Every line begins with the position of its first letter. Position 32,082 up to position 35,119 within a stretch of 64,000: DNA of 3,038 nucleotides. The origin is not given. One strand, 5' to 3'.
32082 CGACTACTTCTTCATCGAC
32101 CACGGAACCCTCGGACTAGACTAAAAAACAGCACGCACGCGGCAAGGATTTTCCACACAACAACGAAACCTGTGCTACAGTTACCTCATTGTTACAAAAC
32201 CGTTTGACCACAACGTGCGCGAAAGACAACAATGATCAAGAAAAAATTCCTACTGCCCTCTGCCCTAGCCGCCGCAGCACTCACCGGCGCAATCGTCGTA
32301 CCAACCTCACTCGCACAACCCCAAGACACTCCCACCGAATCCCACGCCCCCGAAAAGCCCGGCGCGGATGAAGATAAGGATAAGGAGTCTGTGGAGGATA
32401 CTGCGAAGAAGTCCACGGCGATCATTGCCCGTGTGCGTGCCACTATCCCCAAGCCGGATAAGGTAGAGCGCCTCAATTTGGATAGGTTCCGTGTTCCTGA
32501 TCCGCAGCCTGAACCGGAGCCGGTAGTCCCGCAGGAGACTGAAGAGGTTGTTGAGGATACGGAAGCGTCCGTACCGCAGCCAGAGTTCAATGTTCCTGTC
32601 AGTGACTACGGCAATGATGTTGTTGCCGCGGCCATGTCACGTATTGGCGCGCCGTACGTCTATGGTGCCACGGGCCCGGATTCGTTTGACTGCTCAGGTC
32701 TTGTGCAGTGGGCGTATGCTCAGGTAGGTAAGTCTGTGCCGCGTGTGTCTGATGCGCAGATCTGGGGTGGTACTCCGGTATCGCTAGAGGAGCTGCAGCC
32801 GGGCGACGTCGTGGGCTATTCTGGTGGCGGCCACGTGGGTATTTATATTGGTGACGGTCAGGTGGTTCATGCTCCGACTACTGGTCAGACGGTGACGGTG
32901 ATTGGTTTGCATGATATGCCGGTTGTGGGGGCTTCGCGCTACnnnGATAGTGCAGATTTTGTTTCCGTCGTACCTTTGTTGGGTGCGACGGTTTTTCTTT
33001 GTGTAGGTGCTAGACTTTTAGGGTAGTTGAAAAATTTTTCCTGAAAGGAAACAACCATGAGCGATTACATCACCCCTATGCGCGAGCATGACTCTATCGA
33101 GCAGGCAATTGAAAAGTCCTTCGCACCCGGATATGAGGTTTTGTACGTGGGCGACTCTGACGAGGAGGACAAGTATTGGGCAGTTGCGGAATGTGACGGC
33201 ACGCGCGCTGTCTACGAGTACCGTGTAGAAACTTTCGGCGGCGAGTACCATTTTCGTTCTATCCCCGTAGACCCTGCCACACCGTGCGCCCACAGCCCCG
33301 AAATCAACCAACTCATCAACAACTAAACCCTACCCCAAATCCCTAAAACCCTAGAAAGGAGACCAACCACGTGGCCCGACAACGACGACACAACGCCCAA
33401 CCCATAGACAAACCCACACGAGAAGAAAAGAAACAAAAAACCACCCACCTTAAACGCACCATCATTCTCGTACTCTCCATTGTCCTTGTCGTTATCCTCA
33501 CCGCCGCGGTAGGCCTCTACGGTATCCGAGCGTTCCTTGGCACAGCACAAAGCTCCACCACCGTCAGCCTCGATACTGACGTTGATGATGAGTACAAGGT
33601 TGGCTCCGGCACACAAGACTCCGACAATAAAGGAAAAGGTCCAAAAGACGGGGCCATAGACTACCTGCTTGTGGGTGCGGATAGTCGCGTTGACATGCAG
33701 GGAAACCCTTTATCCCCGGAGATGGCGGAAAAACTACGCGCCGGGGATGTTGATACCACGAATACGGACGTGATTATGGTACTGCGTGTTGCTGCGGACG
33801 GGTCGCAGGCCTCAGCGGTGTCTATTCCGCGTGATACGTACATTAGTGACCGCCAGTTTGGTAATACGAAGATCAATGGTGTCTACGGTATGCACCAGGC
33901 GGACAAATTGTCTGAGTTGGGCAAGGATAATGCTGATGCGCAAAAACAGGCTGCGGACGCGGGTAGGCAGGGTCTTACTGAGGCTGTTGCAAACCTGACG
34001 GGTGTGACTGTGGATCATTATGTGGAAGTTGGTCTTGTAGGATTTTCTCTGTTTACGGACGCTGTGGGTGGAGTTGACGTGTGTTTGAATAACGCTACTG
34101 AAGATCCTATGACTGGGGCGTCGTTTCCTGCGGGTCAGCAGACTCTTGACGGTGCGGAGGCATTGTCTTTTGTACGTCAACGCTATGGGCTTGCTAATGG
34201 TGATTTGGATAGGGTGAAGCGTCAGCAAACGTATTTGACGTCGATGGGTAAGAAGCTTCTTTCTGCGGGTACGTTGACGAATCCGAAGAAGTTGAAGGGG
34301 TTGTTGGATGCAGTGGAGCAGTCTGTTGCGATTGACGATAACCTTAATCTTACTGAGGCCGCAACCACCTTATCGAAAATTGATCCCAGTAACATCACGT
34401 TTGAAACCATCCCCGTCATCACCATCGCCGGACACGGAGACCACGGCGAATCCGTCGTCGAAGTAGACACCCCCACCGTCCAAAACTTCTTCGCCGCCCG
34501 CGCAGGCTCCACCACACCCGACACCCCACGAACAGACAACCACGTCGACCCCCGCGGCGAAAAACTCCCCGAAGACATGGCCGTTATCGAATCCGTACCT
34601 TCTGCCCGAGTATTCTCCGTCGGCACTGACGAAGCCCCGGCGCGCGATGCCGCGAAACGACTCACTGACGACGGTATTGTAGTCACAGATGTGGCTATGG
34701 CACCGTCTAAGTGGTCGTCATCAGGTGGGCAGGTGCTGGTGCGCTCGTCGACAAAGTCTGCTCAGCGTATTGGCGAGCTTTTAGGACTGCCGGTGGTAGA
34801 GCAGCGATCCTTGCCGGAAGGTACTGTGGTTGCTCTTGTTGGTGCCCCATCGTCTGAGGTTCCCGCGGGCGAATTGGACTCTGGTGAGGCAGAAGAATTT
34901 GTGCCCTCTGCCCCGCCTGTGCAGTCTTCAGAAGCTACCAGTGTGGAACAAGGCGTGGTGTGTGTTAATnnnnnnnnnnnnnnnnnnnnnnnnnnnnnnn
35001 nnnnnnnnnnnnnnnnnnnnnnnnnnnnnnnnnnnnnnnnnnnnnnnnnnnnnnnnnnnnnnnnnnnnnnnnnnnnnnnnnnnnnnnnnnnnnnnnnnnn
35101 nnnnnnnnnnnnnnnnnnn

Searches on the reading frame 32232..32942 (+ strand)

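Call 71: search_protein_families(library=phrogs, proteins=[window:32232-32942:+], max_evalue=0.001)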
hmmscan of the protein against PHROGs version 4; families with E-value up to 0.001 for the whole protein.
window:32232-32942:+ (237 aa): 7 families
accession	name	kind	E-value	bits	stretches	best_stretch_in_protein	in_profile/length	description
phrog_329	-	tail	5.6e-28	98.6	1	123-225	531-640/949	minor tail protein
phrog_12508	-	unknown function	1.9e-26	94.2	1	128-224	141-242/260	-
phrog_400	-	tail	5.6e-26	92.6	1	128-222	533-632/654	tail protein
phrog_2810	-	head and packaging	3.5e-22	79.5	1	110-224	499-606/952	virion structural protein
phrog_25111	-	tail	3e-12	47.4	1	130-215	215-308/333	tail protein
phrog_1015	-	tail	5.9e-05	22.8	1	148-216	681-767/795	tail protein with lysin activity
phrog_20677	-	unknown function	0.00029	20.3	1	149-217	457-533/631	-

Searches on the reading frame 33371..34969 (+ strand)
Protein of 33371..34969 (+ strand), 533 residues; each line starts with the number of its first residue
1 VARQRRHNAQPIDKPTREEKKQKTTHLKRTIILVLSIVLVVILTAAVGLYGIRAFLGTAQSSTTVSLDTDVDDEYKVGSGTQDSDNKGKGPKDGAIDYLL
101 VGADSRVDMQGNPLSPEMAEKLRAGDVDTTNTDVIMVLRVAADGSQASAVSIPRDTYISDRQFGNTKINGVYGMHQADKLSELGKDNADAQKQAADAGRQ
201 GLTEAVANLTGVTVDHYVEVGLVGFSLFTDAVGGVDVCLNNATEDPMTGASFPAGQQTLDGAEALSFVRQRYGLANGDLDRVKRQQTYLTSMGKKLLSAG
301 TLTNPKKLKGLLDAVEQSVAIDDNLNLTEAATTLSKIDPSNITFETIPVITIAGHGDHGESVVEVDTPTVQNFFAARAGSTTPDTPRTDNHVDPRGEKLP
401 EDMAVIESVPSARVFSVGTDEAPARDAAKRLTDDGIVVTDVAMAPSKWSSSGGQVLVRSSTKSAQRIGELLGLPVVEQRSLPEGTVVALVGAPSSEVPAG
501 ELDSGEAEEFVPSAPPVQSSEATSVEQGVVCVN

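Call 17: search_protein_families(library=pfam, proteins=[window:33371-34969:+], max_evalue=0.01)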
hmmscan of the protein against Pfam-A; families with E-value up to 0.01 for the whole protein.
window:33371-34969:+ (533 aa): 1 family
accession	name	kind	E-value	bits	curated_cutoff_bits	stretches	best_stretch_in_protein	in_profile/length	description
PF03816.19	LytR_cpsA_psr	-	1.3e-38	132.9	24.6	1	131-296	1-148/150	LytR_cpsA_psr family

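Call 71: search_protein_families(library=phrogs, proteins=[window:33371-34969:+], max_evalue=0.001)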
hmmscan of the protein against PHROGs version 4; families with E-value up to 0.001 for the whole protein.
window:33371-34969:+ (533 aa): 0 families

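Call 86: find_homologous_proteins(query=window:33371-34969:+, max_evalue=1e-20)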
Query window:33371-34969:+ (533 aa): 3696 proteins with E <= 1e-20 among 8000 candidates; the best 120 are listed.
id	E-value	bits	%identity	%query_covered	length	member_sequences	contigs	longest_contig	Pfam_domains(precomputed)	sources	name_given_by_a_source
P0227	0.0e+0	1127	98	100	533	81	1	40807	PF03816.20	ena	-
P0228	1.0e-210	719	65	100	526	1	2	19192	PF03816.20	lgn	-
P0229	1.5e-185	636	93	59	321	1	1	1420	PF03816.20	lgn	-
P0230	4.4e-178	611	56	100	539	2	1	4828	PF03816.20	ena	-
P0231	3.0e-177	608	57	100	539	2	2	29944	PF03816.20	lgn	-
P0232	4.3e-177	608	57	100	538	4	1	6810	PF03816.20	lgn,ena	-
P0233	8.0e-177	607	57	100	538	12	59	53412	PF03816.20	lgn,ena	-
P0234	3.7e-176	605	56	100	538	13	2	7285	PF03816.20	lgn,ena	-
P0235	5.6e-175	601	56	100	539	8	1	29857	PF03816.20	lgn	-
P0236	4.9e-170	585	54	100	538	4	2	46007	PF03816.20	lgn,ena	-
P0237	6.1e-170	584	54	100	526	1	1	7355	PF03816.20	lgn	-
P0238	3.0e-156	539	53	100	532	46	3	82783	PF03816.20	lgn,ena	-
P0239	6.3e-105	370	44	100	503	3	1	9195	PF03816.20,PF13399.12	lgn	-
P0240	6.5e-105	370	43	89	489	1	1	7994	PF03816.20,PF13399.12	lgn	-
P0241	3.7e-104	367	43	97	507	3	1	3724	PF03816.20,PF13399.12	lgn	-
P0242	4.1e-104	367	42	92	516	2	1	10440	PF03816.20,PF13399.12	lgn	-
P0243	6.8e-103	363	46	89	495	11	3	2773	PF03816.20,PF13399.12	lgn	-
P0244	1.7e-102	362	48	76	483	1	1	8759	PF03816.20,PF13399.12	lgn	-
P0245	2.1e-102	362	43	94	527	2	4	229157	PF03816.20,PF13399.12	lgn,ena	-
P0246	8.4e-102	360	46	84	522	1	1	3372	PF03816.20,PF13399.12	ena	-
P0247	1.4e-101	359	47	75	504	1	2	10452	PF03816.20,PF13399.12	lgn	-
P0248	1.6e-101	359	43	94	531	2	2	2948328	PF03816.20,PF13399.12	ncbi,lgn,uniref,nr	ncbi:LCP family protein [Corynebacterium freiburgense]|uniref:LCP family protein n=1 Tax=Corynebacte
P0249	1.9e-101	358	42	97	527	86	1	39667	PF03816.20,PF13399.12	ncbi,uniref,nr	ncbi:LCP family protein [Corynebacterium sp. HMSC11D10]|uniref:LCP family protein n=1 Tax=Corynebact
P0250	2.4e-101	358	48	74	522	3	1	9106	PF03816.20,PF13399.12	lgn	-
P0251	8.6e-101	356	42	92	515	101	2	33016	PF03816.20,PF13399.12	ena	-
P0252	1.1e-100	356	43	91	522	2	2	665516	PF03816.20,PF13399.12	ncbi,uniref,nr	ncbi:LytR family transcriptional regulator [Corynebacterium sp. sy017]|uniref:LCP family protein n=1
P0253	2.2e-100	355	43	91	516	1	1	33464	PF03816.20,PF13399.12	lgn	-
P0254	1.8e-99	352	48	74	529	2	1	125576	PF03816.20,PF13399.12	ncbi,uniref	ncbi:cell wall biosynthesis protein LcpA [Corynebacterium callunae]|uniref:arabinogalactan--peptidog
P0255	2.2e-99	352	48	75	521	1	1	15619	PF03816.20,PF13399.12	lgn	-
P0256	2.3e-99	352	43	86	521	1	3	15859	PF03816.20,PF13399.12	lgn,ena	-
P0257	3.7e-99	351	43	92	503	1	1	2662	PF03816.20,PF13399.12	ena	-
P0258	3.9e-99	351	43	92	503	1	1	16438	PF03816.20,PF13399.12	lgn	-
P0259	4.8e-99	351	42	95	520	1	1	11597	PF03816.20,PF13399.12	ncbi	-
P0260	7.3e-99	350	43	92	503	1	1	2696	PF03816.20,PF13399.12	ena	-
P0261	8.2e-99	350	43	92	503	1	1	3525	PF03816.20,PF13399.12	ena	-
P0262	9.4e-99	350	44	83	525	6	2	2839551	PF03816.20,PF13399.12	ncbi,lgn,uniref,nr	ncbi:cell wall biosynthesis protein LcpA [Corynebacterium callunae]|uniref:LytR family transcription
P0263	1.4e-98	349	48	76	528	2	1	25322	PF03816.20,PF13399.12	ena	-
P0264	2.0e-98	348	41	97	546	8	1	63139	PF03816.20,PF13399.12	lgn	-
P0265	2.2e-98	348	42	92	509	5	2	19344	PF03816.20,PF13399.12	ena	-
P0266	3.2e-98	348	41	98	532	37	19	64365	PF03816.20,PF13399.12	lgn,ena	-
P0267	3.4e-98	348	49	74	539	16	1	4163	PF03816.20,PF13399.12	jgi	-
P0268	3.6e-98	348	43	92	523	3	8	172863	PF03816.20,PF13399.12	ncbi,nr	ncbi:LCP family protein [Corynebacterium sp. 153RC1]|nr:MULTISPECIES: LCP family protein [unclassifi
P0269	3.7e-98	348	41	94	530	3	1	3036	PF03816.20,PF13399.12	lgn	-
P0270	5.0e-98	347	45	84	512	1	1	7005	PF03816.20,PF13399.12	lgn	-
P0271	5.0e-98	347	42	92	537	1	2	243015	PF03816.20,PF13399.12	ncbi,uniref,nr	ncbi:LCP family protein [Corynebacterium tapiri]|uniref:LytR family transcriptional regulator n=1 Ta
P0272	5.5e-98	347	44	87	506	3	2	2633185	PF03816.20,PF13399.12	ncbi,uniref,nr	ncbi:cell envelope-related function transcriptional attenuator common domain-containing protein [Cor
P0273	6.1e-98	347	42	94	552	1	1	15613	PF03816.20,PF13399.12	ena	-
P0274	7.1e-98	347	43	95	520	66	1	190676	PF03816.20,PF13399.12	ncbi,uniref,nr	ncbi:LCP family protein [uncultured Corynebacterium sp.]|uniref:LCP family protein n=1 Tax=unculture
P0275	1.0e-97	346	59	53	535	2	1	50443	PF03816.20,PF13399.12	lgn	-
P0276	1.1e-97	346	42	95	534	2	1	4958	PF03816.20,PF13399.12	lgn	-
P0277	1.7e-97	345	47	75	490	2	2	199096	PF03816.20,PF13399.12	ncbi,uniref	ncbi:LCP family protein [Corynebacterium sp. H128]|uniref:LCP family protein n=1 Tax=unclassified Co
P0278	2.1e-97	345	43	86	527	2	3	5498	PF03816.20,PF13399.12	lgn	-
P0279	2.6e-97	345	56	54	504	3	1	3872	PF03816.20,PF13399.12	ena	-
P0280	2.6e-97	345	42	91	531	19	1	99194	PF03816.20,PF13399.12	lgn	-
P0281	3.6e-97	344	42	100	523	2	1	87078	PF03816.20,PF13399.12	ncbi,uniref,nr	ncbi:LCP family protein [Corynebacterium lubricantis]|uniref:LCP family protein n=1 Tax=Corynebacter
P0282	3.9e-97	344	44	84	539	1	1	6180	PF03816.20,PF13399.12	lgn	-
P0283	4.0e-97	344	47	76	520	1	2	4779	PF03816.20,PF13399.12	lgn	-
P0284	4.2e-97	344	43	91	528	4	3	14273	PF03816.20,PF13399.12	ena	-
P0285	4.2e-97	344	46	78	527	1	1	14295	PF03816.20,PF13399.12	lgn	-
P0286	4.3e-97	344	46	79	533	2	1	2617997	PF03816.20,PF13399.12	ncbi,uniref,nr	ncbi:LytR family transcriptional regulator [Corynebacterium poyangense]|uniref:LytR family transcrip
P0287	4.4e-97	344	41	92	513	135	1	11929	PF03816.20,PF13399.12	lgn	-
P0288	4.5e-97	344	41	99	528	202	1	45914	PF03816.20,PF13399.12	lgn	-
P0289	4.8e-97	344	41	97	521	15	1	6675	PF03816.20,PF13399.12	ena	-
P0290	5.4e-97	344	44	89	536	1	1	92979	PF03816.20,PF13399.12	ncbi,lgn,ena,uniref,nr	ncbi:LCP family protein [Corynebacterium sp. CCUG 65737]|uniref:LCP family protein n=1 Tax=Corynebac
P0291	7.8e-97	343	47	76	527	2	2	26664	PF03816.20,PF13399.12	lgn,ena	-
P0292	7.9e-97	343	42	92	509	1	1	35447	PF03816.20,PF13399.12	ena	-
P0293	8.1e-97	343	45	80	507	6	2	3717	PF03816.20,PF13399.12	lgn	-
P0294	8.6e-97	343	47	77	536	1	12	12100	PF03816.20,PF13399.12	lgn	-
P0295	8.7e-97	343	41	94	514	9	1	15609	PF03816.20,PF13399.12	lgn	-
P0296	8.8e-97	343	44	86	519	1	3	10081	PF03816.20,PF13399.12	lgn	-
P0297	9.6e-97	343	51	70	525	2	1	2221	PF03816.20,PF13399.12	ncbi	-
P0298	1.0e-96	343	47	76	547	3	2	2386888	PF03816.20,PF13399.12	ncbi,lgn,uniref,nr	ncbi:LCP family protein [Corynebacterium lowii]|uniref:LCP family protein n=1 Tax=Corynebacterium lo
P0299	1.2e-96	343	42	92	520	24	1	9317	PF03816.20,PF13399.12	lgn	-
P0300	1.3e-96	343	43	92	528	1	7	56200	PF03816.20,PF13399.12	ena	-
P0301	1.4e-96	342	48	75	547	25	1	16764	PF03816.20,PF13399.12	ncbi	-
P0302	1.5e-96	342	59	53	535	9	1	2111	PF03816.20,PF13399.12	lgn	-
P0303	1.6e-96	342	43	83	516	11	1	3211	PF03816.20,PF13399.12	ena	-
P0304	1.6e-96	342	40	96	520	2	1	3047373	PF03816.20,PF13399.12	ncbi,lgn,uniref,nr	ncbi:cell wall biosynthesis protein LcpA [Corynebacterium crudilactis]|uniref:LytR family transcript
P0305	1.8e-96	342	41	97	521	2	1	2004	PF03816.20,PF13399.12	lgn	-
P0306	2.1e-96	342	43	92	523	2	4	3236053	PF03816.20,PF13399.12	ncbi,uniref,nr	ncbi:LCP family protein [Corynebacterium felinum]|uniref:LCP family protein required for cell wall a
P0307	2.2e-96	342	45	78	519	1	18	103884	PF03816.20,PF13399.12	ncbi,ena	-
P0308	2.2e-96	342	42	91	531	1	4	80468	PF03816.20,PF13399.12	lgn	-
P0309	2.3e-96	342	40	96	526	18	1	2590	PF03816.20,PF13399.12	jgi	-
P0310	2.3e-96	342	43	91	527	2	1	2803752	PF03816.20,PF13399.12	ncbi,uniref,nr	ncbi:LCP family protein [Corynebacterium comes]|uniref:LCP family protein n=1 Tax=Corynebacterium co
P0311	2.7e-96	341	46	79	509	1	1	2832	PF03816.20,PF13399.12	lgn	-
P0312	3.1e-96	341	56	55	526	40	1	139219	PF03816.20,PF13399.12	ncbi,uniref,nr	ncbi:LCP family protein [Corynebacterium meitnerae]|uniref:LCP family protein n=1 Tax=Corynebacteriu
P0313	3.2e-96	341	48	75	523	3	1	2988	PF03816.20,PF13399.12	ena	-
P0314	3.5e-96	341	45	79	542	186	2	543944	PF03816.20,PF13399.12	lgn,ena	-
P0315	4.1e-96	341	44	89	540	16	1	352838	PF03816.20,PF13399.12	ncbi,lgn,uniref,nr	ncbi:LCP family protein [Corynebacterium sp. CCUG 69979]|uniref:LCP family protein n=1 Tax=Corynebac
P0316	4.2e-96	341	44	86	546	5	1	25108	PF03816.20,PF13399.12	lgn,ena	-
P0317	4.8e-96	341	43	95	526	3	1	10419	PF03816.20,PF13399.12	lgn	-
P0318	6.4e-96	340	42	89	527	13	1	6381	PF03816.20,PF13399.12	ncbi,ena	-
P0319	6.4e-96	340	47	79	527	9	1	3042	PF03816.20,PF13399.12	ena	-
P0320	7.5e-96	340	45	78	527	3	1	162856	PF03816.20,PF13399.12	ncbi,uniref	ncbi:LCP family protein [Corynebacterium sp. HS2168-gen11]|uniref:LCP family protein n=1 Tax=Coryneb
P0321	8.4e-96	340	46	75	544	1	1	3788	PF03816.20,PF13399.12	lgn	-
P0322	9.0e-96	340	42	95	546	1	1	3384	PF03816.20,PF13399.12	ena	-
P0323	9.4e-96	340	42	85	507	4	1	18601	PF03816.20,PF13399.12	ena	-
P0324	1.3e-95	339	42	95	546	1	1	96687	PF03816.20,PF13399.12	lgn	-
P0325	1.3e-95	339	45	76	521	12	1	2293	PF03816.20,PF13399.12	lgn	-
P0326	1.4e-95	339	41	92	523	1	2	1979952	PF03816.20,PF13399.12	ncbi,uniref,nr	ncbi:Transcriptional regulator LytR [Corynebacterium capitovis DSM 44611]|uniref:LCP family protein 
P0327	1.5e-95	339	41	100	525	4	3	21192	PF03816.20,PF13399.12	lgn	-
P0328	1.7e-95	339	41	91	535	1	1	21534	PF03816.20,PF13399.12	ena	-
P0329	1.8e-95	339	42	89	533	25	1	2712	PF03816.20,PF13399.12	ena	-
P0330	2.0e-95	339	41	89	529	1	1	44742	PF03816.20,PF13399.12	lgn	-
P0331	2.0e-95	339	44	81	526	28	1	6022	PF03816.20,PF13399.12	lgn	-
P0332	2.4e-95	338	47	75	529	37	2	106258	PF03816.20,PF13399.12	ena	-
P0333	2.4e-95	338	47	75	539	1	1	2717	PF03816.20,PF13399.12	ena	-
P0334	2.4e-95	338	47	75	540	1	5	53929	PF03816.20,PF13399.12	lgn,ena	-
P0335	2.4e-95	338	47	75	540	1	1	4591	PF03816.20,PF13399.12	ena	-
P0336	2.4e-95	338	42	88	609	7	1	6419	PF03816.20,PF13399.12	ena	-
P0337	2.5e-95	338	42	91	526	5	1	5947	PF03816.20,PF13399.12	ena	-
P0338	2.7e-95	338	46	83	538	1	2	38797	PF03816.20,PF13399.12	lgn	-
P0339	2.7e-95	338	47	75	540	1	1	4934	PF03816.20,PF13399.12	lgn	-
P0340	2.8e-95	338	48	74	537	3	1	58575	PF03816.20,PF13399.12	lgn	-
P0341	2.9e-95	338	44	83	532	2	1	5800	PF03816.20,PF13399.12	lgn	-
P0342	2.9e-95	338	40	90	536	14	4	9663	PF03816.20,PF13399.12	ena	-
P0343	2.9e-95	338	47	75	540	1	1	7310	PF03816.20,PF13399.12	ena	-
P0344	3.0e-95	338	44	84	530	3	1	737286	PF03816.20,PF13399.12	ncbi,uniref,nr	ncbi:LCP family protein [Corynebacterium uropygiale]|uniref:LCP family protein n=1 Tax=Corynebacteri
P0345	3.0e-95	338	46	77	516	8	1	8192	PF03816.20,PF13399.12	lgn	-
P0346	3.0e-95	338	41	100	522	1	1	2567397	PF03816.20,PF13399.12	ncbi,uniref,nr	ncbi:LCP family protein [Corynebacterium breve]|uniref:LCP family protein n=1 Tax=Corynebacterium br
